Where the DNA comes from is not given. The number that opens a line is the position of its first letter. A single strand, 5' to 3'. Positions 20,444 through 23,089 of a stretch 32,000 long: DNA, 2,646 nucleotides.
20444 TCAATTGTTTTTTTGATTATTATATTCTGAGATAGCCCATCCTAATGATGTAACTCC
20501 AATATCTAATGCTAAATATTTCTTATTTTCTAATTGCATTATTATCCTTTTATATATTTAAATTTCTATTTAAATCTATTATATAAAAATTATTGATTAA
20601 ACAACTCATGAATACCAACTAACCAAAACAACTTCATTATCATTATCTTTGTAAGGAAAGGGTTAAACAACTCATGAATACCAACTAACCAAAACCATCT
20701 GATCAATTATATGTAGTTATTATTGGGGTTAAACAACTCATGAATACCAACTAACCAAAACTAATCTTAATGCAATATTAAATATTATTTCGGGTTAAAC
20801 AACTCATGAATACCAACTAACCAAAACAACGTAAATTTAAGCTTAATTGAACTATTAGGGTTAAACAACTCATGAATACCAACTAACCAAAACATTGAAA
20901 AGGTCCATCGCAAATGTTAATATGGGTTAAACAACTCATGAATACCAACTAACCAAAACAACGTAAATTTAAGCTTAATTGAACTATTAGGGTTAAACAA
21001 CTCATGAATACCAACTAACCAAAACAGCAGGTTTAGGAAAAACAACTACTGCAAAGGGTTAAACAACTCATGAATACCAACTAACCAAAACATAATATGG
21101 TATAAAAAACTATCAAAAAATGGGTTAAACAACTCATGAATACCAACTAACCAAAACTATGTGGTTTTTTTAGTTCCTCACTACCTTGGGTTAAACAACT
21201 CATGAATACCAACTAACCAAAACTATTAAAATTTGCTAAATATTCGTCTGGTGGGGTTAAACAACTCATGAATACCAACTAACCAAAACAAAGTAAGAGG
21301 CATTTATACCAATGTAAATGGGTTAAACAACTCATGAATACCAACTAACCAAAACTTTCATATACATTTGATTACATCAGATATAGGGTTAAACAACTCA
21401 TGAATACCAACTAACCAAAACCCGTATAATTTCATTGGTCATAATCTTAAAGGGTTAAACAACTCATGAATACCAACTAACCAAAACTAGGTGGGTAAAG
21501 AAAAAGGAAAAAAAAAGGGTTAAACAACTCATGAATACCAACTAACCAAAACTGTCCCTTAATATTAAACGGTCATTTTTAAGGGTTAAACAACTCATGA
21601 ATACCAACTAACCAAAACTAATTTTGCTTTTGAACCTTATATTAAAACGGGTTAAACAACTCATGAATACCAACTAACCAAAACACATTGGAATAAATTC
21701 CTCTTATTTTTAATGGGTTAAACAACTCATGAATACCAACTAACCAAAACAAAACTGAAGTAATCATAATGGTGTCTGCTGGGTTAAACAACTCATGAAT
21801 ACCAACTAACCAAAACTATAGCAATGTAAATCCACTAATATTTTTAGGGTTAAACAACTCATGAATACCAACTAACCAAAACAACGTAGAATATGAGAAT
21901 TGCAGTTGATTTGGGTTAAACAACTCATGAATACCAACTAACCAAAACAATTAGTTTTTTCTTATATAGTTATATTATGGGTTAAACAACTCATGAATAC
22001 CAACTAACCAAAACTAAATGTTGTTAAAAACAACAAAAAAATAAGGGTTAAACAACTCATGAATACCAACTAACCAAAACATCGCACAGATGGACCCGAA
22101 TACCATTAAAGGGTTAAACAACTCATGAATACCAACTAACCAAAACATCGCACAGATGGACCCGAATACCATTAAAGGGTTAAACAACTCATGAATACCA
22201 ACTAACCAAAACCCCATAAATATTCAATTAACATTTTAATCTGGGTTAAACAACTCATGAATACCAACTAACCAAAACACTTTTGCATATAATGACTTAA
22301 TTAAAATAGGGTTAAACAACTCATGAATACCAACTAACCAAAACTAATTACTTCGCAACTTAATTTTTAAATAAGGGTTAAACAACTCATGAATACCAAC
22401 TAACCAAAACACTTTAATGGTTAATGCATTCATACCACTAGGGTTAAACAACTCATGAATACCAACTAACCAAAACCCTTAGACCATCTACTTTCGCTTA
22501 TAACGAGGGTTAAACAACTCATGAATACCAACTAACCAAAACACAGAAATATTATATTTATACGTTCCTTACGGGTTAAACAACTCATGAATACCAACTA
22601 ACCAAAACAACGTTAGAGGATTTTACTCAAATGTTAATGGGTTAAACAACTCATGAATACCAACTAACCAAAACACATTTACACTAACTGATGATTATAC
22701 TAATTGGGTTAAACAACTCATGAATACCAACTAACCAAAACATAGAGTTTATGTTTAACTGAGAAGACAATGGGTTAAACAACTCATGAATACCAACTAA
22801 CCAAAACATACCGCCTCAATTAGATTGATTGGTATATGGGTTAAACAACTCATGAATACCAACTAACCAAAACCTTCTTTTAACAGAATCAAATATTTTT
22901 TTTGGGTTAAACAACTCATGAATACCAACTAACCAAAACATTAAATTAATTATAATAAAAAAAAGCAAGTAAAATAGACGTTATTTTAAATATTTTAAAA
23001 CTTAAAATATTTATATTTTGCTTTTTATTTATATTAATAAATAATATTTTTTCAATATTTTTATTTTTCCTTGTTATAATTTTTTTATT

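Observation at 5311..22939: Type II-A-like CRISPR-Cas9 locus split into two modules 8.8 kb apart, with array and tracrRNA in swapped positions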

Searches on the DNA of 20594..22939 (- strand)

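Call 60: search_dna_similar(query=window:20594-22939:-, collection=phages, mode=distant, max_evalue=1, max_rows=15)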
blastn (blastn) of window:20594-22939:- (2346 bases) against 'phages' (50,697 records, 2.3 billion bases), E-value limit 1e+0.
Records with a match: 7; places in all: 7; records where one place covers at least 80% of the query: 0.
Best place of each record, by identity: 90-95% 1; 80-90% 6.
By first word of the organism name: Campylobacter 3; Flavobacterium 2; Bacteriophage 1; Desulfofustis 1.
By host as written in the record: - 2; Flavobacterium sp. LMO6 2; Campylobacter sp. 2; Campylobacter jejuni 1.
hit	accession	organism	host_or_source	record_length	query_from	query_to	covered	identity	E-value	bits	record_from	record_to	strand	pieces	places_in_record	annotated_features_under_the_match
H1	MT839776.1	Bacteriophage sp.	human fecal samples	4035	1803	1847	2%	80.9%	7e-1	43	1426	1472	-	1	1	record has no annotation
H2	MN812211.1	Flavobacterium phage vB_FspS_laban6-1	Flavobacterium sp. LMO6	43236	917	951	1%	86.5%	7e-1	43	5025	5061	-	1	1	hypothetical protein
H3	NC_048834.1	Flavobacterium phage vB_FspS_laban6-1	Flavobacterium sp. LMO6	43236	917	951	1%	86.5%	7e-1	43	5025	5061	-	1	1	hypothetical protein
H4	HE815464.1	Campylobacter phage CP21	Campylobacter sp.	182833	2152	2184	1%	87.9%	7e-1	43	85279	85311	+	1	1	none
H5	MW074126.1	Campylobacter phage CJLB-14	Campylobacter jejuni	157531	2152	2184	1%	87.9%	7e-1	43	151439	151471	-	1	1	none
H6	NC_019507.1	Campylobacter phage CP21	Campylobacter sp.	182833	2152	2184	1%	87.9%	7e-1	43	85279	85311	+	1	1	none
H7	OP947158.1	Desulfofustis phage LS06-2018-MD01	-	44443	2304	2332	1%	93.1%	2e-1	45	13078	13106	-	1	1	DNA polymerase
